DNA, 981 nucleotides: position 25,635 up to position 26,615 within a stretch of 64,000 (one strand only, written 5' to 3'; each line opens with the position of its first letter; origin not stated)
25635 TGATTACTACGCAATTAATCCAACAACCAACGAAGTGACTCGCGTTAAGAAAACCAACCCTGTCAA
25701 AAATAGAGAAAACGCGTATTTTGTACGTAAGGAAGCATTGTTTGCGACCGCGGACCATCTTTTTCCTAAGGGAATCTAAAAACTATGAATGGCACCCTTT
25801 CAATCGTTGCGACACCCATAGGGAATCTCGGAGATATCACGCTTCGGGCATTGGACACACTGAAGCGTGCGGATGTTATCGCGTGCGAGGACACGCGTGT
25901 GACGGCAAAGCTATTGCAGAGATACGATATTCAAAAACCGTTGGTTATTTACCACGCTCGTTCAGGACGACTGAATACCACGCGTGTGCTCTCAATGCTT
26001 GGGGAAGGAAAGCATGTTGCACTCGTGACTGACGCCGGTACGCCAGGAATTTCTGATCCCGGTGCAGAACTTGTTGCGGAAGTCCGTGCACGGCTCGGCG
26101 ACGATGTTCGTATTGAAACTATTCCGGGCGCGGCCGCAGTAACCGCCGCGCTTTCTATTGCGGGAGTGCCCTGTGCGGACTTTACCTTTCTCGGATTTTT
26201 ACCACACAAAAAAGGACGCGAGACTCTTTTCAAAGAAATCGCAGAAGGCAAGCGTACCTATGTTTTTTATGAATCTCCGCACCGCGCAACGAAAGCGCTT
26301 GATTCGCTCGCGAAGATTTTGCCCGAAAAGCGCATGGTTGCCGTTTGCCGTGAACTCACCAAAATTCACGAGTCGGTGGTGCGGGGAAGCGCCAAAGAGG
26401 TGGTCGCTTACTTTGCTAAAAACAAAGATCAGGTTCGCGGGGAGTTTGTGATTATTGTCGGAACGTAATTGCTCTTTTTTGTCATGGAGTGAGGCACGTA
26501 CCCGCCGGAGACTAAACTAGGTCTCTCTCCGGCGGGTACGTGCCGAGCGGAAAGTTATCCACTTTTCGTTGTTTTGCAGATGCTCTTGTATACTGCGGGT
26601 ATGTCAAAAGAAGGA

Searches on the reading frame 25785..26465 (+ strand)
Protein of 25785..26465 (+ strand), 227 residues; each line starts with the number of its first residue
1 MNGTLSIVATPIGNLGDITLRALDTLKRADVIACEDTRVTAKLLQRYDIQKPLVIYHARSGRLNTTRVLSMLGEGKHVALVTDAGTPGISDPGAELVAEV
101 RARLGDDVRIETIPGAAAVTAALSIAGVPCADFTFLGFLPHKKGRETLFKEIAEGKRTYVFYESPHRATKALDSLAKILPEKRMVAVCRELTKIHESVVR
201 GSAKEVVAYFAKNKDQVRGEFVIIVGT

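Call 15: find_encoding_contigs(protein=window:25785-26465:+, flank=10000, max_places=10)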
Protein window:25785-26465:+ (227 aa): no gene with exactly this product is on record in the collection.

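Call 19: find_homologous_proteins(query=window:25785-26465:+, max_evalue=1e-30)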
Query window:25785-26465:+ (227 aa): 7997 proteins with E <= 1e-30 among 8000 candidates; the best 120 are listed.
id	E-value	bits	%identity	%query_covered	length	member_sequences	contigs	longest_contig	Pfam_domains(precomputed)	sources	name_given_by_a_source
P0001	4.2e-142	489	100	100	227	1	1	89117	PF00590.26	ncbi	-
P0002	1.6e-118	412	85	99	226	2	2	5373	PF00590.26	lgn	-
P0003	1.8e-115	402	82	99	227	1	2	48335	PF00590.26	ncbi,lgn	ncbi:MAG: 16S rRNA (cytidine(1402)-2'-O)-methyltransferase [Minisyncoccia bacterium]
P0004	1.8e-115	402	84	99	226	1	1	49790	PF00590.26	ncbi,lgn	-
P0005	5.5e-115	400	83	99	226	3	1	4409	PF00590.26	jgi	jgi:16S rRNA (cytidine1402-2'-O)-methyltransferase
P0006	8.5e-115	400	83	99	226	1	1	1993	PF00590.26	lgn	-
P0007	1.3e-113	396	81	99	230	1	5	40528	PF00590.26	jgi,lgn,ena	-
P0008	7.7e-113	393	80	100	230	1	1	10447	PF00590.26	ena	-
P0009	3.0e-112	391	79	99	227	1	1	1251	PF00590.26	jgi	jgi:16S rRNA (cytidine1402-2'-O)-methyltransferase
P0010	3.3e-112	391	81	99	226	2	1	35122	PF00590.26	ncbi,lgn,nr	ncbi:MAG TPA: 16S rRNA (cytidine(1402)-2'-O)-methyltransferase [Candidatus Paceibacterota bacterium]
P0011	5.5e-112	391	80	99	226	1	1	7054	PF00590.26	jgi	jgi:16S rRNA (cytidine1402-2'-O)-methyltransferase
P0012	8.2e-112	390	80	99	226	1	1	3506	PF00590.26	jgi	-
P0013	8.8e-112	390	81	99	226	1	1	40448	PF00590.26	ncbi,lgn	-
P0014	5.2e-111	387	79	98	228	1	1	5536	PF00590.26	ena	-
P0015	1.8e-110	386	79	98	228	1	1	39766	PF00590.26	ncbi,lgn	-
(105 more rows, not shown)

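Call 20: find_encoding_contigs(protein=P0001, flank=10000, max_places=3)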
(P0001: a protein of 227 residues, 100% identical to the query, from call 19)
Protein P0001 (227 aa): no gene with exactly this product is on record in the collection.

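Call 21: find_encoding_contigs(protein=P0003, flank=10000, max_places=3)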
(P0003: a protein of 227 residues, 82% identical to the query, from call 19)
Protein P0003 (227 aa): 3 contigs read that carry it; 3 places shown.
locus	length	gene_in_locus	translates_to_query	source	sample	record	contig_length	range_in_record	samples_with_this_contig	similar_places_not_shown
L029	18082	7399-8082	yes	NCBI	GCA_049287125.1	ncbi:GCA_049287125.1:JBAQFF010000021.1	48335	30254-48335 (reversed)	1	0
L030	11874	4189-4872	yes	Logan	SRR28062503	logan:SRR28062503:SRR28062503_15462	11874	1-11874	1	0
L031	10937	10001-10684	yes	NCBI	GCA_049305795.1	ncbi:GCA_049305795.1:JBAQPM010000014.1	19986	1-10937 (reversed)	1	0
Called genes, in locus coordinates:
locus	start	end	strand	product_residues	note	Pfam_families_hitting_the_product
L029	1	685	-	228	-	PF00696:AA_kinase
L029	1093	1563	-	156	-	PF01467:CTP_transf_like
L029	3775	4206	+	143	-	PF00293:NUDIX, PF14815:NUDIX_4 (faint)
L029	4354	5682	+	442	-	PF21799:MurD-like_N, PF08245:Mur_ligase_M, PF02875:Mur_ligase_C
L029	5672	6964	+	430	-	PF01225:Mur_ligase, PF08245:Mur_ligase_M, PF02875:Mur_ligase_C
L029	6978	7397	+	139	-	PF00293:NUDIX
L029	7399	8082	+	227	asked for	PF00590:TP_methylase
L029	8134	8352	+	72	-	-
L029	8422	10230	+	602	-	PF01935:DUF87 (faint), PF02534:T4SS-DNA_transf (faint), PF10412:TrwB_AAD_bind (weak), PF12696:TraG-D_C (weak)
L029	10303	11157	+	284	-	PF01073:3Beta_HSD (weak), PF01370:Epimerase, PF04321:RmlD_sub_bind (weak), PF07993:NAD_binding_4 (faint), PF16363:GDP_Man_Dehyd, PF02719:Polysacc_synt_2 (weak)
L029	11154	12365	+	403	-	PF13439:Glyco_transf_4, PF13579:Glyco_trans_4_4 (weak), PF20706:GT4-conflict, PF00534:Glycos_transf_1, PF13692:Glyco_trans_1_4, PF13524:Glyco_trans_1_2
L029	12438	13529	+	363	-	PF13579:Glyco_trans_4_4 (weak), PF13439:Glyco_transf_4 (weak), PF20706:GT4-conflict (weak), PF00534:Glycos_transf_1, PF13692:Glyco_trans_1_4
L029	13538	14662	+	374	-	PF13439:Glyco_transf_4, PF13579:Glyco_trans_4_4, PF20706:GT4-conflict, PF00534:Glycos_transf_1, PF13692:Glyco_trans_1_4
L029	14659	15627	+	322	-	PF01933:CofD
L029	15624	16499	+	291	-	PF03721:UDPG_MGDP_dh_N, PF00984:UDPG_MGDP_dh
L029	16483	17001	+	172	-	-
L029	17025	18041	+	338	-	PF00534:Glycos_transf_1, PF13692:Glyco_trans_1_4, PF13524:Glyco_trans_1_2 (weak)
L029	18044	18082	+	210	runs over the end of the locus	PF13489:Methyltransf_23 (weak), PF08241:Methyltransf_11, PF08242:Methyltransf_12 (weak), PF13649:Methyltransf_25 (weak)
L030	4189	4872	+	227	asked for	PF00590:TP_methylase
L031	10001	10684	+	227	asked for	PF00590:TP_methylase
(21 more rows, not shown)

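Call 22: find_encoding_contigs(protein=P0004, flank=10000, max_places=3)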
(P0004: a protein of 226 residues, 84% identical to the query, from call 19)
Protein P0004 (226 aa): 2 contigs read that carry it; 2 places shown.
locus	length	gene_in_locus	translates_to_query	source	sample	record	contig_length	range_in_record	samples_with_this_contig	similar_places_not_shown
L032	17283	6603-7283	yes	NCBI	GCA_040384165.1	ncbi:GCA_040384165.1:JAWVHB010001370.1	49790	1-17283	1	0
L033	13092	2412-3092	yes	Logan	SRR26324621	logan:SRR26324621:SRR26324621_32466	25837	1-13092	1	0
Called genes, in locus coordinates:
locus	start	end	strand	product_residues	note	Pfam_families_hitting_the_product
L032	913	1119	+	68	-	-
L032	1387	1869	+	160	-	-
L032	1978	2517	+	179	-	PF14343:PrcB_C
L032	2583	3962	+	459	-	PF21799:MurD-like_N, PF08245:Mur_ligase_M, PF02875:Mur_ligase_C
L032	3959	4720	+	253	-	PF01177:Asp_Glu_race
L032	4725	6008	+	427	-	PF01225:Mur_ligase, PF08245:Mur_ligase_M, PF02875:Mur_ligase_C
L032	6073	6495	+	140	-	-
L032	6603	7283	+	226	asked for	PF00590:TP_methylase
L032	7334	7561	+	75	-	-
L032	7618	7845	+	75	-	-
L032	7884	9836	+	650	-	PF02534:T4SS-DNA_transf (weak), PF01935:DUF87 (faint), PF10412:TrwB_AAD_bind, PF12696:TraG-D_C (weak)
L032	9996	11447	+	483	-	PF01073:3Beta_HSD (weak), PF01370:Epimerase, PF02719:Polysacc_synt_2 (faint), PF04321:RmlD_sub_bind, PF07993:NAD_binding_4 (faint), PF16363:GDP_Man_Dehyd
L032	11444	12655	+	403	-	PF13439:Glyco_transf_4 (weak), PF00534:Glycos_transf_1, PF13692:Glyco_trans_1_4, PF20706:GT4-conflict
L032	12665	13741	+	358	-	PF13439:Glyco_transf_4 (weak), PF13579:Glyco_trans_4_4, PF00534:Glycos_transf_1, PF13692:Glyco_trans_1_4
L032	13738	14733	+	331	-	PF01073:3Beta_HSD, PF01370:Epimerase, PF02719:Polysacc_synt_2, PF04321:RmlD_sub_bind, PF07993:NAD_binding_4 (faint), PF16363:GDP_Man_Dehyd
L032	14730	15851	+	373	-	PF13439:Glyco_transf_4, PF13579:Glyco_trans_4_4, PF00534:Glycos_transf_1, PF13692:Glyco_trans_1_4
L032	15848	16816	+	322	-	PF01933:CofD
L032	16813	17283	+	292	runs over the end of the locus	PF03721:UDPG_MGDP_dh_N, PF00984:UDPG_MGDP_dh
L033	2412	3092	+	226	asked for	PF00590:TP_methylase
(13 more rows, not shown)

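Call 35: find_encoding_contigs(protein=P0002, flank=10000, max_places=4)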
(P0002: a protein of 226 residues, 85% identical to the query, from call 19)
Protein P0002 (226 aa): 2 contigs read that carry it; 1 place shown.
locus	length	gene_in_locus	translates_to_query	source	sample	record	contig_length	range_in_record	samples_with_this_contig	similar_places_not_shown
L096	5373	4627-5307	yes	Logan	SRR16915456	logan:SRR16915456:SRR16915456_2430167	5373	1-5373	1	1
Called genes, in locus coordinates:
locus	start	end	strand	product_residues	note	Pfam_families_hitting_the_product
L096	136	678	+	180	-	PF14343:PrcB_C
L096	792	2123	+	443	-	PF21799:MurD-like_N (faint), PF08245:Mur_ligase_M, PF02875:Mur_ligase_C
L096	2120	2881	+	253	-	PF01177:Asp_Glu_race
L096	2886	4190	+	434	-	PF01225:Mur_ligase, PF08245:Mur_ligase_M, PF02875:Mur_ligase_C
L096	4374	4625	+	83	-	-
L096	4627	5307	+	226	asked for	PF00590:TP_methylase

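Call 69: find_encoding_contigs(protein=P0007, flank=10000, max_places=3)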
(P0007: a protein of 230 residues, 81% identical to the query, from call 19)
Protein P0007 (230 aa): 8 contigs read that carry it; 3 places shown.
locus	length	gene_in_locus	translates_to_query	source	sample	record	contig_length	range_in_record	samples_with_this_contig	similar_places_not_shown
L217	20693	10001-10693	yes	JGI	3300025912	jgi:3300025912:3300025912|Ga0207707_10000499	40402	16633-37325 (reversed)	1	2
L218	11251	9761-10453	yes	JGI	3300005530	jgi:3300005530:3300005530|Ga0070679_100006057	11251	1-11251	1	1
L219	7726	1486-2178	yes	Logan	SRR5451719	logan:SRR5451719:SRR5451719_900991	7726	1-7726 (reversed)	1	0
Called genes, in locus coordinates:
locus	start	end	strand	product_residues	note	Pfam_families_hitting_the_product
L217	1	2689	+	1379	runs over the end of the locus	PF01075:Glyco_transf_9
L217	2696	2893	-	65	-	-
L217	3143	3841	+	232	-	-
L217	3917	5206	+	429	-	PF26299:MurL_N, PF26298:MurL_epimerase_C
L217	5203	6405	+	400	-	PF08245:Mur_ligase_M, PF02875:Mur_ligase_C (weak)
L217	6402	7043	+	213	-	PF02698:DUF218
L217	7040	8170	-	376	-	PF01168:Ala_racemase_N, PF00842:Ala_racemase_C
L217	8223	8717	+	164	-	PF00293:NUDIX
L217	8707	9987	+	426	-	PF01225:Mur_ligase, PF08245:Mur_ligase_M, PF02875:Mur_ligase_C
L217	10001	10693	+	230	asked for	PF00590:TP_methylase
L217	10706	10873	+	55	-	-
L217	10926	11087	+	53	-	-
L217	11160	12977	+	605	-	PF02534:T4SS-DNA_transf (weak), PF10412:TrwB_AAD_bind, PF12696:TraG-D_C (weak)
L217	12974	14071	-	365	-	PF20706:GT4-conflict (faint), PF00534:Glycos_transf_1, PF13692:Glyco_trans_1_4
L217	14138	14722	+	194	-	-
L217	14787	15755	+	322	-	PF03721:UDPG_MGDP_dh_N (faint), PF00984:UDPG_MGDP_dh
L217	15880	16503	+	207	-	-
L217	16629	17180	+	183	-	PF00293:NUDIX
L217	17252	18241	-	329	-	PF01073:3Beta_HSD (weak), PF01370:Epimerase, PF04321:RmlD_sub_bind, PF05368:NmrA (weak), PF16363:GDP_Man_Dehyd, PF02719:Polysacc_synt_2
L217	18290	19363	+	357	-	PF13439:Glyco_transf_4, PF13579:Glyco_trans_4_4, PF00534:Glycos_transf_1, PF13692:Glyco_trans_1_4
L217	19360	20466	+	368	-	PF13439:Glyco_transf_4 (weak), PF13579:Glyco_trans_4_4 (weak), PF20706:GT4-conflict (weak), PF00534:Glycos_transf_1, PF13692:Glyco_trans_1_4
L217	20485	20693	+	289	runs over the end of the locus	PF03721:UDPG_MGDP_dh_N, PF00984:UDPG_MGDP_dh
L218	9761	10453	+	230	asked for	PF00590:TP_methylase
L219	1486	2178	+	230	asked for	PF00590:TP_methylase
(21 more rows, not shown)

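Call 70: find_encoding_contigs(protein=P0010, flank=10000, max_places=2)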
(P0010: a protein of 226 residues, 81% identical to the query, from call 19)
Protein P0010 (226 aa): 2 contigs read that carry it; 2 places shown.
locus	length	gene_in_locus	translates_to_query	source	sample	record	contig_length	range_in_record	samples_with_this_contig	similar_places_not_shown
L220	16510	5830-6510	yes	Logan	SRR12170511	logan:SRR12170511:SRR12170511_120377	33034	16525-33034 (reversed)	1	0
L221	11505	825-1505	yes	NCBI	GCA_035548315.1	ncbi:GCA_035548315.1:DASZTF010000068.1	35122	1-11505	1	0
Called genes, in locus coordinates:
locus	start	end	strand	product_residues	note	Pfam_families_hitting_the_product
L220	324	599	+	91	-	-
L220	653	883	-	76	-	-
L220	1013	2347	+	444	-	PF21799:MurD-like_N, PF08245:Mur_ligase_M, PF02875:Mur_ligase_C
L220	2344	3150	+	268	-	PF01177:Asp_Glu_race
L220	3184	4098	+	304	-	PF01063:Aminotran_4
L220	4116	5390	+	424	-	PF01225:Mur_ligase, PF08245:Mur_ligase_M, PF02875:Mur_ligase_C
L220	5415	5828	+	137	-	PF00293:NUDIX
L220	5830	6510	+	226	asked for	PF00590:TP_methylase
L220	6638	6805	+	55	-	-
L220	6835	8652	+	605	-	PF10412:TrwB_AAD_bind, PF12696:TraG-D_C (weak)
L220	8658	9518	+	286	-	PF01073:3Beta_HSD, PF01370:Epimerase, PF02719:Polysacc_synt_2 (faint), PF04321:RmlD_sub_bind (weak), PF07993:NAD_binding_4 (faint), PF16363:GDP_Man_Dehyd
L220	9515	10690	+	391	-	PF13439:Glyco_transf_4, PF13579:Glyco_trans_4_4 (weak), PF00534:Glycos_transf_1, PF13692:Glyco_trans_1_4, PF20706:GT4-conflict, PF13524:Glyco_trans_1_2 (weak)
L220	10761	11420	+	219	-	-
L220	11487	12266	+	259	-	PF00459:Inositol_P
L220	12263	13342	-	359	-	-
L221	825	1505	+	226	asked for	PF00590:TP_methylase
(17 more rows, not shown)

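Call 71: find_encoding_contigs(protein=P0013, flank=10000, max_places=2)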
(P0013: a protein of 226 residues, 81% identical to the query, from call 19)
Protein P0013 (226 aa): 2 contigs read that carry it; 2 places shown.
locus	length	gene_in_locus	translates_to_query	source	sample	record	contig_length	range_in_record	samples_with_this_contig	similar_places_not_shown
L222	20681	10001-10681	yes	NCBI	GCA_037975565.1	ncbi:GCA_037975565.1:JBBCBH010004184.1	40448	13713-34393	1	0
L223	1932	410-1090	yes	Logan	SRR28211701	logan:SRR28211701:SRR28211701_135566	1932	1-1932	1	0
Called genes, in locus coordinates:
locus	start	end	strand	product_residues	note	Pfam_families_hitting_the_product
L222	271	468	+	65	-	-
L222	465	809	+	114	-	PF02355:SecD_SecF_C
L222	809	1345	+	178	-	PF13207:AAA_17 (weak)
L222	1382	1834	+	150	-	PF00293:NUDIX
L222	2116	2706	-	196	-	PF00696:AA_kinase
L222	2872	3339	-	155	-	PF01467:CTP_transf_like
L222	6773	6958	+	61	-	-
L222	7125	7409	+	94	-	-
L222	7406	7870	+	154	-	PF01177:Asp_Glu_race (weak)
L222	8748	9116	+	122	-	-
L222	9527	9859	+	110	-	-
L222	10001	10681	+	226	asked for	PF00590:TP_methylase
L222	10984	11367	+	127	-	-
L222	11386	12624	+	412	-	PF12696:TraG-D_C (weak)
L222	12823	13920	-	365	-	PF20706:GT4-conflict (weak), PF00534:Glycos_transf_1, PF13692:Glyco_trans_1_4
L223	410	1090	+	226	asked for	PF00590:TP_methylase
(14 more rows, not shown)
